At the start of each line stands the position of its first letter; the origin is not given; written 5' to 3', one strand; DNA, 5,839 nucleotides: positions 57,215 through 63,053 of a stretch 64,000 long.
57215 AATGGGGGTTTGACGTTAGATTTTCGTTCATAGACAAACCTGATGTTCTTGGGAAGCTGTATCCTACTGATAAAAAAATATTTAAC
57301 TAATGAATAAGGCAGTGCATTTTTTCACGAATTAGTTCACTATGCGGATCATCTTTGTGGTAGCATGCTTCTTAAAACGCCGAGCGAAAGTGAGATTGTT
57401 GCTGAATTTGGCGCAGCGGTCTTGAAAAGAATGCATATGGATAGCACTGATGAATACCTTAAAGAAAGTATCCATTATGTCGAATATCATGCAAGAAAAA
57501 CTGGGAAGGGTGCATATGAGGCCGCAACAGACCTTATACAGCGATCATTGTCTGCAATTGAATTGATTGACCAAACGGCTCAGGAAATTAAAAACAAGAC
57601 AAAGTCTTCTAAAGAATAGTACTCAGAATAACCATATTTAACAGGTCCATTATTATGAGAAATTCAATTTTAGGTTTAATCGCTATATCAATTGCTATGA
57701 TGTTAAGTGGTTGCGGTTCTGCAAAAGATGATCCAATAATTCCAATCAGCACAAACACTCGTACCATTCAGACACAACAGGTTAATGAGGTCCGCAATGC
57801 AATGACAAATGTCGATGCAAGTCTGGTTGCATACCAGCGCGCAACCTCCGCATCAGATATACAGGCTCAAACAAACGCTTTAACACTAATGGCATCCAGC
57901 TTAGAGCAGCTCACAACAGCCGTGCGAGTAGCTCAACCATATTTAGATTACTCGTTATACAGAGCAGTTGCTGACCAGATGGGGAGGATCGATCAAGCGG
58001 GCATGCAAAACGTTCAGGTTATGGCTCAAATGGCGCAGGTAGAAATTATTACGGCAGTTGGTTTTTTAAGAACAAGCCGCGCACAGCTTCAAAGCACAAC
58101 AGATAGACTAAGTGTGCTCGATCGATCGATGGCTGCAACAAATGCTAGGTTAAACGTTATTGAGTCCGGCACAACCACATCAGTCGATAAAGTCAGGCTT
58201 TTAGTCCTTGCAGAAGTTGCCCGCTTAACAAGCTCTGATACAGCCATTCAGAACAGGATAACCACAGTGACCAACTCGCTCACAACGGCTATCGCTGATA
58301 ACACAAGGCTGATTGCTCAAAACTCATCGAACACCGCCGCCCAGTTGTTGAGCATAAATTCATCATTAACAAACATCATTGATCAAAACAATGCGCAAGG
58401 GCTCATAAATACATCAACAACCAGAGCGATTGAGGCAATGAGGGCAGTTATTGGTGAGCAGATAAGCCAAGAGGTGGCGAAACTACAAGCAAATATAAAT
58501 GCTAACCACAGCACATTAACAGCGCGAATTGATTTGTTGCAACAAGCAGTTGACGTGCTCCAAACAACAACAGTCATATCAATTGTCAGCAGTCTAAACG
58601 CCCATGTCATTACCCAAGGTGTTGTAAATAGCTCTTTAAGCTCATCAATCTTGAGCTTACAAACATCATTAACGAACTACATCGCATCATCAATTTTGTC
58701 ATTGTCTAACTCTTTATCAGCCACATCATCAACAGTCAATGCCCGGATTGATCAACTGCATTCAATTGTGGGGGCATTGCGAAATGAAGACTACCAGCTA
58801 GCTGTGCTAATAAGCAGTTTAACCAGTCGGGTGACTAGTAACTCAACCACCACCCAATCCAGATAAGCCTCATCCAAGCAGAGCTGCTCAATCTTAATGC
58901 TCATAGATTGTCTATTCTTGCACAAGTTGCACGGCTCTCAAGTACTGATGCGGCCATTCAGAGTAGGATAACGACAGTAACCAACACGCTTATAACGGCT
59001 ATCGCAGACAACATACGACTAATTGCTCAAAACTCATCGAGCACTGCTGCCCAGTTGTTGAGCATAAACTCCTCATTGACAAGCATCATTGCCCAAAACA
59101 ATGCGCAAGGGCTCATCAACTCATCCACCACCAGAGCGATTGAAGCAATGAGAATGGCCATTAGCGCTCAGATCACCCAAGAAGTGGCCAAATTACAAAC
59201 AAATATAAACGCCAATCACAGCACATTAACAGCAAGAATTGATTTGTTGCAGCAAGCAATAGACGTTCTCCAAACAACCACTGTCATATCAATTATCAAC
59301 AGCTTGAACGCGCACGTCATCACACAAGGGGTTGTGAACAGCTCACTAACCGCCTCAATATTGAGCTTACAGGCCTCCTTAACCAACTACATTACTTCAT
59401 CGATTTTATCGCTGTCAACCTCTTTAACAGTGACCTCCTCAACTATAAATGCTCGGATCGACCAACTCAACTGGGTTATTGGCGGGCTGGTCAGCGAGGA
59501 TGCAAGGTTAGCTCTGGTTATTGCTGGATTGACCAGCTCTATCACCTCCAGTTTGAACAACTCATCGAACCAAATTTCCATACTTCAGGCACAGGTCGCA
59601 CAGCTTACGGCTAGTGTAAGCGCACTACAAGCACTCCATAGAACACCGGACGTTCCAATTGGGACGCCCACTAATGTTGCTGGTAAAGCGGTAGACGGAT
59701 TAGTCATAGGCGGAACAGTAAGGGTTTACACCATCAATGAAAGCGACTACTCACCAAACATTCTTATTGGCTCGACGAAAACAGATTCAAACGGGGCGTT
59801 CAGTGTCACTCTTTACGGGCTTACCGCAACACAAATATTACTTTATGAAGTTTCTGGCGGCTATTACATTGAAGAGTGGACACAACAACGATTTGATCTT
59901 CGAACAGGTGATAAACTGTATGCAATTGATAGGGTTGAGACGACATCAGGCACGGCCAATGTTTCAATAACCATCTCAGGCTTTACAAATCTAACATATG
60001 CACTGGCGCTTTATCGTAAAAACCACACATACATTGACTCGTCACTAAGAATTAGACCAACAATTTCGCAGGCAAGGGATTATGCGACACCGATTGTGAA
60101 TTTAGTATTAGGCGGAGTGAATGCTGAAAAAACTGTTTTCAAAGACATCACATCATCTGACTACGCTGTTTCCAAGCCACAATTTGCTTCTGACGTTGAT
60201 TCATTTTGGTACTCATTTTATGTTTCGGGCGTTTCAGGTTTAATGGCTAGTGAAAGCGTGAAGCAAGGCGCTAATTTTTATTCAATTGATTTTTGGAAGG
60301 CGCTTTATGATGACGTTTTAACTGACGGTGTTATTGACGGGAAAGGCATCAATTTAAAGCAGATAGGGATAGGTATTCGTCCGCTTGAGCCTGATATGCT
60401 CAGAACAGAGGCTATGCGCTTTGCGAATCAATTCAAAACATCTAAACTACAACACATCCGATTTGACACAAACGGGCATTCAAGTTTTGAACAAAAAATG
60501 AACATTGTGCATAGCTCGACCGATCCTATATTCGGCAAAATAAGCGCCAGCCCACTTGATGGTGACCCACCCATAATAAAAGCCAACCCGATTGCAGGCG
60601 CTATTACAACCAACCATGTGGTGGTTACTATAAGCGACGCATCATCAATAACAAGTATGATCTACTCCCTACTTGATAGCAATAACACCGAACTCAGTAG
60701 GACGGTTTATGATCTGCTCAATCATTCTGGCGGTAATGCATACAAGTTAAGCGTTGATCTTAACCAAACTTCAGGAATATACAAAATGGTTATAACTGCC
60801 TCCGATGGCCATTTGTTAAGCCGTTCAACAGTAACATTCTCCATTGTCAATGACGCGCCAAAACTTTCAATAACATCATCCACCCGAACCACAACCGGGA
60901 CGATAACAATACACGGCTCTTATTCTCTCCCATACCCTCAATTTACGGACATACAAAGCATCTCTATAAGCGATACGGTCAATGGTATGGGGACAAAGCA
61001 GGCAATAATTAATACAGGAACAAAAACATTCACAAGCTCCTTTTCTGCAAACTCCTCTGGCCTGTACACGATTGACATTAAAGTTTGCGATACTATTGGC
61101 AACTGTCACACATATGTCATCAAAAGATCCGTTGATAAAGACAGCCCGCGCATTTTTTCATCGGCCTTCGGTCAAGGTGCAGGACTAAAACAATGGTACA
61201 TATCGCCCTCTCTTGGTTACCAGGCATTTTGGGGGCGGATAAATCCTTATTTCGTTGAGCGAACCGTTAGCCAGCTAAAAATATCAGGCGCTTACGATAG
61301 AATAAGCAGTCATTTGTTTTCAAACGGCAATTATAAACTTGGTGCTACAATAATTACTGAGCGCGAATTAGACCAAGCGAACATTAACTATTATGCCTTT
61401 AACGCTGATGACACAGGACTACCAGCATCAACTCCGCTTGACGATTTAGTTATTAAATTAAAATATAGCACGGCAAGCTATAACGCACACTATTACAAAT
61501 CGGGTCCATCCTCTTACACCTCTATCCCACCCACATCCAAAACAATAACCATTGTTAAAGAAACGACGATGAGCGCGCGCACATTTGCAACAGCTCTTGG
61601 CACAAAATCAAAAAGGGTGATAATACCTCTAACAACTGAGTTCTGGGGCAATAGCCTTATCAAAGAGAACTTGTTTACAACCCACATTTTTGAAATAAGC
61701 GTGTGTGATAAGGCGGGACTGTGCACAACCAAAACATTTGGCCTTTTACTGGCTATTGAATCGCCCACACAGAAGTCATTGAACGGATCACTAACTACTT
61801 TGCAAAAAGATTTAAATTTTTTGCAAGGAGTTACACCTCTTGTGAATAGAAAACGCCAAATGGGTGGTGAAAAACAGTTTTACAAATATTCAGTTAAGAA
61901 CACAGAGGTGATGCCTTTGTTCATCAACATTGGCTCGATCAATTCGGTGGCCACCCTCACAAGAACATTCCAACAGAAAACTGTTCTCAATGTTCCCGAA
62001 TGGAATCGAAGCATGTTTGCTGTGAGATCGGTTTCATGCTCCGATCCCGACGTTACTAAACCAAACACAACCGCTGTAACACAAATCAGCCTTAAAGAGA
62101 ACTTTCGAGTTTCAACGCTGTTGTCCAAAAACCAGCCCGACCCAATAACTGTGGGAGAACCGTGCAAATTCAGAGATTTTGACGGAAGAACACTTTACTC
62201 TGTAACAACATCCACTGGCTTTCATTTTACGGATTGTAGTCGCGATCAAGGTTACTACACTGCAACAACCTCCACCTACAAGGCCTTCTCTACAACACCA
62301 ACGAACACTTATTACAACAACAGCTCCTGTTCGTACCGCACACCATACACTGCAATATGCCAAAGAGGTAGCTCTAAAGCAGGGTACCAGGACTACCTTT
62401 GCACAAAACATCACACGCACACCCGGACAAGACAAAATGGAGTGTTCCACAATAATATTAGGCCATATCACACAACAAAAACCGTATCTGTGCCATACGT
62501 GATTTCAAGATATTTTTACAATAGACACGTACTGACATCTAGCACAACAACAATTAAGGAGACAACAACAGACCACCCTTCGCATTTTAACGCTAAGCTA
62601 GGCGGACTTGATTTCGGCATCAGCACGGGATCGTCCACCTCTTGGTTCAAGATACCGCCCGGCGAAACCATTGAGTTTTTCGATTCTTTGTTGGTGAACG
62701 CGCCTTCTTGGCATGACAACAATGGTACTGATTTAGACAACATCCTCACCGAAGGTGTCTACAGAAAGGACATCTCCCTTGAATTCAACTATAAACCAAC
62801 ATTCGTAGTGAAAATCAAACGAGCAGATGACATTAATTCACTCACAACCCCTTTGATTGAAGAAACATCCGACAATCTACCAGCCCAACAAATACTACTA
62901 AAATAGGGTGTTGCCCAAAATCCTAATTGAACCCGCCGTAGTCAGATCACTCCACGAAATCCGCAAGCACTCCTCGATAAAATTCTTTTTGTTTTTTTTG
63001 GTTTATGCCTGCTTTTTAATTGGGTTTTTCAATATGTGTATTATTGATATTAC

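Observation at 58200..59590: Tandem ~650-bp duplication links a lipoprotein to a 1332-aa surface protein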

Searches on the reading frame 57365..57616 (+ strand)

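Call 8: search_protein_families(library=pfam, proteins=[window:57365-57616:+], max_evalue=0.1)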
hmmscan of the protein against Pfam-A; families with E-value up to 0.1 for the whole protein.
window:57365-57616:+ (84 aa): 2 families
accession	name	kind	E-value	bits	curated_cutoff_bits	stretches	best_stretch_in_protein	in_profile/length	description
PF25306.1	DUF7880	-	0.011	16.4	27.5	1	31-84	44-96/127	Domain of unknown function (DUF7880)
PF25457.1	IRF-2BP1_2_M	-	0.014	15.2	23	1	5-63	87-147/162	IRF-2BP1/2 middle domain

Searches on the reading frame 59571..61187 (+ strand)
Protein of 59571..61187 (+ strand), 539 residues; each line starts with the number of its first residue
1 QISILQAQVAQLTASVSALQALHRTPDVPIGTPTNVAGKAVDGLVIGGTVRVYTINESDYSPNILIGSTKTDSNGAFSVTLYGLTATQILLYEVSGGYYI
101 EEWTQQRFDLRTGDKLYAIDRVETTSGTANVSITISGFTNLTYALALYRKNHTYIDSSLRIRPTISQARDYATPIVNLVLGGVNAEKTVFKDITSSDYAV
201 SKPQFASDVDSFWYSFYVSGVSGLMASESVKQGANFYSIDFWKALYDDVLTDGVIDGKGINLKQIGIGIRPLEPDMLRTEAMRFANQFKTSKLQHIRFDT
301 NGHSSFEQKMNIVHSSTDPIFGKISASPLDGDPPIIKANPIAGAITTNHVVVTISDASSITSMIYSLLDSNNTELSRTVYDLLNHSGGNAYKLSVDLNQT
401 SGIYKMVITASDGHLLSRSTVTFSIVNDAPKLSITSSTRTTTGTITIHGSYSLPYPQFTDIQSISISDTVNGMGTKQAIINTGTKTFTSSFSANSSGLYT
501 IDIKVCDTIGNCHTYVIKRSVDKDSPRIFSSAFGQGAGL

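Call 38: find_homologous_proteins(query=A3, max_evalue=0.00001)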
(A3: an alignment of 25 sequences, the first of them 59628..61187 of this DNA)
Query A3 (25 sequences) (520 aa, profile of the alignment): 5 proteins with E <= 0.00001 among 8000 candidates.
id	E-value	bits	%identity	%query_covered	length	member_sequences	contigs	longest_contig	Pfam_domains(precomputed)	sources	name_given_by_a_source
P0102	1.7e-35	141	24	35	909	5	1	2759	PF01839.30,PF03935.23,PF17957.8,PF13517.13,PF13750.13,PF00722.29,PF06832.19,PF19077.7,PF26113.1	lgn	-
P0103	5.7e-21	93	38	14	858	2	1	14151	-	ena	-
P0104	7.5e-14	70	26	8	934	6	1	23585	PF07452.18,PF17957.8,PF19077.7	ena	-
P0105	1.7e-9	55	37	5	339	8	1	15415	-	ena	-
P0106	3.5e-8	51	26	16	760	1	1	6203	PF07646.22,PF07250.18,PF17957.8,PF13385.14,PF01344.32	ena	-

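Call 45: predict_structure(alignment_id=A3)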
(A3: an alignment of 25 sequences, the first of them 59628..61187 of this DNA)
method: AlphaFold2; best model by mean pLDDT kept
length: 520 residues; sequences in the alignment: 25
mean_pLDDT: 83.8   pTM: 0.70
mean pLDDT of the five models: 83.8, 81.7, 80.9, 79.3, 79.0
residues with pLDDT >= 90: 214; 70-90: 237; 50-70: 42; < 50: 27
segments of 3 or more residues with pLDDT < 50: 1-8, 136-142, 511-520
pLDDT, mean of each block of 10 residues (from residue 1): 44 77 85 89 91 93 83 96 94 95 74 89 91 58 65 82 86 85 64 91 95 94 95 93 91 91 91 85 87 89 85 82 78 85 87 88 62 82 90 82 89 90 88 91 91 86 94 83 93 90 62 38
secondary structure, 60 per line:
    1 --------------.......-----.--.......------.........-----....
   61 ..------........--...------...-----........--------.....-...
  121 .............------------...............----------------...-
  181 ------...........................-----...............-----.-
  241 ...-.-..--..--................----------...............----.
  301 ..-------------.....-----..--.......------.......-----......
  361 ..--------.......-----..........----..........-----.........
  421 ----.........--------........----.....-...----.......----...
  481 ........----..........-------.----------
elements in order: E15-21 E30-36 E43-51 E57-62 E69-76 E79-81 E88-90 E96-103 E112-116 H118-133 H146-160 H187-213 H219-233 H255-270 H281-295 E316-320 E330-336 E343-349 E355-362 E371-377 E383-392 E397-406 E412-420 E425-433 E442-449 E454-458 E460-462 E467-473 E478-488 E493-502

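Call 47: fold_search(model_id=the predicted structure, library=pdb)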
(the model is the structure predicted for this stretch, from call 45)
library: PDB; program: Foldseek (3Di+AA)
matches with E <= 10: 1827; with E <= 0.001: 479
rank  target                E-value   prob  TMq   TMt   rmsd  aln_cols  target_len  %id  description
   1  9a3v_A                4.6e-07  0.99  0.16  0.13  32.9       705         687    9  Predicted model of tissue transglutaminase 2 (TG2) in complex with plasma fibronectin type III modules 14 and 15 (FNII (released 2024-02-02)
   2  6kzb_A                6.7e-07  1.00  0.18  0.14  33.3       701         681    9  Transglutaminase2 complexed with calcium (released 2020-12-09)
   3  8tr9                  1.4e-06  0.99  0.17  0.14  33.3       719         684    9  Cryo-EM structure of transglutaminase 2 bound to GDP (released 2024-07-31)
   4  3ly6_A                1.7e-06  0.99  0.17  0.14  33.3       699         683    9  Crystal structure of human transglutaminase 2 complex with adenosine 5' Triphosphate (released 2010-08-18)
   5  3s3j_A                1.8e-06  1.00  0.20  0.17  20.2       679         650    9  Transglutaminase 2 in complex with a novel inhibitor (released 2012-06-06)
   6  1xf1_A                1.9e-06  1.00  0.23  0.14  25.8       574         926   10  Structure of C5a peptidase- a key virulence factor from Streptococcus (released 2005-11-22)
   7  5mhm_B                2.2e-06  1.00  0.19  0.15  31.5       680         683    8  FXIIIa in complex with the inhibitor ZED1630 (released 2017-12-20)
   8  1l9m_A                3.0e-06  0.98  0.16  0.13  33.7       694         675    8  Three-dimensional structure of the human transglutaminase 3 enzyme: binding of calcium ions change structure for activ (released 2002-05-29)
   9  5x83_D                3.1e-06  1.00  0.21  0.42   7.3       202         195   14  Structure of DCC FN456 domains (released 2017-09-06)
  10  1l9m_B                3.1e-06  0.98  0.17  0.13  34.3       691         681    8  Three-dimensional structure of the human transglutaminase 3 enzyme: binding of calcium ions change structure for activ (released 2002-05-29)
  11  6grq_A                4.1e-06  1.00  0.15  0.15  12.0       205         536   13  Paired immunoglobulin-like receptor B (PirB) or Leukocyte immunoglobulin-like receptor subfamily B member 3 (LILRB3) f (released 2019-02-06)
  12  6grt_A                4.1e-06  1.00  0.14  0.13  13.2       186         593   14  Paired immunoglobulin-like receptor B (PirB) or Leukocyte immunoglobulin-like receptor subfamily B member 3 (LILRB3) f (released 2019-02-06)
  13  1nug_B                5.0e-06  0.97  0.16  0.13  33.9       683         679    8  Role of Calcium Ions in the Activation and Activity of the Transglutaminase 3 Enzyme (2 calciums, 1 Mg, inactive form) (released 2003-04-22)
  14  2yd6                  5.9e-06  1.00  0.13  0.29  14.7       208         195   12  Crystal structure of the N-terminal Ig1-2 module of Human Receptor Protein Tyrosine Phosphatase Delta (released 2011-04-13)
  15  6a8p_A                7.3e-06  0.99  0.17  0.14  33.4       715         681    8  Transglutaminase 2 mutant G224V in complex with GTP (released 2018-09-26)
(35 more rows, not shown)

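Call 75: find_related_loci(query=A5, collection=metagenome_contigs, flank=8000)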
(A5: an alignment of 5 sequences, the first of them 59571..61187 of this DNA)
Query A5 (539 aa) in metagenome_contigs; peptide patterns used: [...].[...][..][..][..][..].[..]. (x = any residue, [..] = any of these).
39 stretches matched a pattern, but none encodes a relative of the query by tblastn (E <= 1e-3).

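Call 85: fold_search(model_id=the predicted structure, library=viral)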
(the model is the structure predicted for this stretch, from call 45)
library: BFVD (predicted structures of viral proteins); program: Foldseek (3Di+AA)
matches with E <= 10: 1455; with E <= 0.001: 214
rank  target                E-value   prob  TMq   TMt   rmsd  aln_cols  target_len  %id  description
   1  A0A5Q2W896            7.4e-10  1.00  0.23  0.17   9.1       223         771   22  (no name in the UniProt tables at hand)
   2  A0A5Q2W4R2            8.0e-09  1.00  0.18  0.30  12.5       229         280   16  (no name in the UniProt tables at hand)
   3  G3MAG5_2              5.6e-07  1.00  0.24  0.17   6.8       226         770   15  Gp424 [Bacillus phage G]
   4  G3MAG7                5.9e-07  1.00  0.25  0.13   6.6       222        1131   17  Gp426 [Bacillus phage G]
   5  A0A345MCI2            6.2e-07  1.00  0.17  0.11  11.3       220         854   19  Minor tail protein [Gordonia phage Teatealatte]
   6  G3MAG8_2              7.7e-07  1.00  0.24  0.15   6.8       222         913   16  Gp427 [Bacillus phage G]
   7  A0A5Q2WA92            1.0e-06  1.00  0.30  0.12  10.8       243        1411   17  (no name in the UniProt tables at hand)
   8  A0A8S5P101            1.2e-06  1.00  0.20  0.25   8.2       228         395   13  Uncharacterized protein [Siphoviridae sp. ctTBR23]
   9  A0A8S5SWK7            1.4e-06  1.00  0.18  0.24   8.7       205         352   10  Uncharacterized protein [Podoviridae sp. ctgFL11]
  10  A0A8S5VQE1            1.5e-06  1.00  0.18  0.17   9.8       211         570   12  (no name in the UniProt tables at hand)
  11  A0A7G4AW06            2.0e-06  1.00  0.17  0.09  13.1       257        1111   14  Minor tail protein [Streptomyces phage Coruscant]
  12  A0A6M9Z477            4.2e-06  1.00  0.17  0.13  10.1       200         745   16  (no name in the UniProt tables at hand)
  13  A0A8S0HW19            4.6e-06  1.00  0.15  0.20  11.1       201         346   12  (no name in the UniProt tables at hand)
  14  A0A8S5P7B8            4.9e-06  1.00  0.23  0.24   7.3       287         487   11  Fibronectin type-III domain-containing protein [Siphoviridae sp. ctsUY14]
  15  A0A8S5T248            5.4e-06  1.00  0.25  0.22   6.5       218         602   17  Uncharacterized protein [Siphoviridae sp. cteEJ17]
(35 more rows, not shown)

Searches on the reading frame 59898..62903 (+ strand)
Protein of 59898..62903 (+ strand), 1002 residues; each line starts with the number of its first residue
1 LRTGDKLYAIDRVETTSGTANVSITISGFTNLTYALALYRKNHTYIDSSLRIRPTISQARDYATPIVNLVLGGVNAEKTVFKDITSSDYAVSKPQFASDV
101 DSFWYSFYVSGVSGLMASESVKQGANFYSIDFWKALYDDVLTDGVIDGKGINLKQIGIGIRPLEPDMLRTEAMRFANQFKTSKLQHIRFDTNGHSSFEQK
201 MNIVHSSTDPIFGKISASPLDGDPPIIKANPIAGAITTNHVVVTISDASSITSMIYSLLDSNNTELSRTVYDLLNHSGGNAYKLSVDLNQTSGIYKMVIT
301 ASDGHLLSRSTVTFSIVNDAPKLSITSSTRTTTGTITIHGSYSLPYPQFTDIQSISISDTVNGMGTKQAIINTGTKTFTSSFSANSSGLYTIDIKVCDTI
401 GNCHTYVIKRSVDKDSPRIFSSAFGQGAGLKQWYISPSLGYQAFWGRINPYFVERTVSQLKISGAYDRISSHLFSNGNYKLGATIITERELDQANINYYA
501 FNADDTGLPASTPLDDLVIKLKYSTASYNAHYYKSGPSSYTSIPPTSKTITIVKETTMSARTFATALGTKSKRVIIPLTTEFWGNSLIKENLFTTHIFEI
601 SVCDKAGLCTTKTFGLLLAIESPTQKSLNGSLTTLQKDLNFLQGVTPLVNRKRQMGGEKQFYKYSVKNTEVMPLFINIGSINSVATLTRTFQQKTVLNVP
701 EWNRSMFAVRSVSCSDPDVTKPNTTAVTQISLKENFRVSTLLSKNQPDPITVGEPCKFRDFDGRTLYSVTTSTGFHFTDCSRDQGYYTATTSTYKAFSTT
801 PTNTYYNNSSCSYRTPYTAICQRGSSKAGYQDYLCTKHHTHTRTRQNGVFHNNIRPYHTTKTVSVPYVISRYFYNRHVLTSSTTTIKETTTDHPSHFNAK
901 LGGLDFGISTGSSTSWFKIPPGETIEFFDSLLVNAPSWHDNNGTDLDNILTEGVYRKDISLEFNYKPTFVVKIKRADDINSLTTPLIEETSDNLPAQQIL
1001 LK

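Call 18: find_related_loci(query=A2, collection=genome_contigs, flank=10000)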
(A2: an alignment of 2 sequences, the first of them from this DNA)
Query A2 (1002 aa) in genome_contigs; peptide patterns used: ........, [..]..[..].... (x = any residue, [..] = any of these).
33 stretches matched a pattern, but none encodes a relative of the query by tblastn (E <= 1e-3).

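Call 50: find_related_loci(query=A2, collection=viral_contigs, flank=5000)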
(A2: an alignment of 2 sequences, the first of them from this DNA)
Query A2 (1002 aa) in viral_contigs; peptide patterns used: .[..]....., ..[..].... (x = any residue, [..] = any of these).
64 stretches matched a pattern, but none encodes a relative of the query by tblastn (E <= 1e-3).

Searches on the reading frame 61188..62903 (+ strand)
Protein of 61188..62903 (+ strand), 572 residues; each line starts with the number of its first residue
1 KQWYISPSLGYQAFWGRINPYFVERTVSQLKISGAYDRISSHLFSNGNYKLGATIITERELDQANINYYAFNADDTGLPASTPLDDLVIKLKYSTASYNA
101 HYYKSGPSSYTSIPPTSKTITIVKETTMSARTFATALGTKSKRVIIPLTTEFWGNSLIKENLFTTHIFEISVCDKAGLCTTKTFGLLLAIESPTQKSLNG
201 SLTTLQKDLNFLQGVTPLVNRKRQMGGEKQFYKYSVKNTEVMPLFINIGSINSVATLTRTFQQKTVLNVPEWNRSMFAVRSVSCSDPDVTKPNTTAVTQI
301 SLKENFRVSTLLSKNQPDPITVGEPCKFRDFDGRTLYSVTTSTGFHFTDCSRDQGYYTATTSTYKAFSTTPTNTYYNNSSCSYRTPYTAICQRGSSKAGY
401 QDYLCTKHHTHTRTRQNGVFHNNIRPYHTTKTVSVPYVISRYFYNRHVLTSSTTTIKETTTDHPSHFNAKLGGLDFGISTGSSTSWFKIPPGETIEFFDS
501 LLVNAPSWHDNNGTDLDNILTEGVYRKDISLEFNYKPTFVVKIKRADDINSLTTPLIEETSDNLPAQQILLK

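Call 60: predict_structure(alignment_id=A4)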
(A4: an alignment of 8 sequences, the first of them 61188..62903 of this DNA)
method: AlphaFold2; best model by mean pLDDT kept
length: 572 residues; sequences in the alignment: 8
mean_pLDDT: 53.9   pTM: 0.42
mean pLDDT of the five models: 53.9, 49.3, 47.0, 46.6, 45.6
residues with pLDDT >= 90: 0; 70-90: 175; 50-70: 132; < 50: 265
segments of 3 or more residues with pLDDT < 50: 1-6, 8-48, 99-117, 191-197, 270-324, 328-449, 479-483, 550-555
pLDDT, mean of each block of 10 residues (from residue 1): 42 38 29 28 40 70 70 60 77 69 35 45 82 68 74 67 67 76 59 47 69 57 68 76 72 77 67 34 42 40 34 38 46 38 44 38 29 33 28 32 27 25 30 31 34 80 67 56 62 78 72 68 75 77 62 50 67 70
secondary structure, 60 per line:
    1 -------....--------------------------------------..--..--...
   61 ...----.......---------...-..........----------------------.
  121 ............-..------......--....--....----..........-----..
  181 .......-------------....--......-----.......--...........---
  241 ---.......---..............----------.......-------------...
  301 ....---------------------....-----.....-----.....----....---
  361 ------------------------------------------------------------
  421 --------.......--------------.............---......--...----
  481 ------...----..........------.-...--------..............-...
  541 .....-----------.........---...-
elements in order: E8-11 H58-63 E68-74 E88-97 E120-129 E142-147 H150-153 H156-159 E164-173 E179-187 E201-204 H207-212 H218-224 E227-237 E244-250 E254-267 E278-284 E298-304 E326-329 E335-339 E345-349 E354-357 E429-435 E450-462 E466-471 E474-476 E487-489 E494-503 E523-536 E538-545 E557-565 E569-571
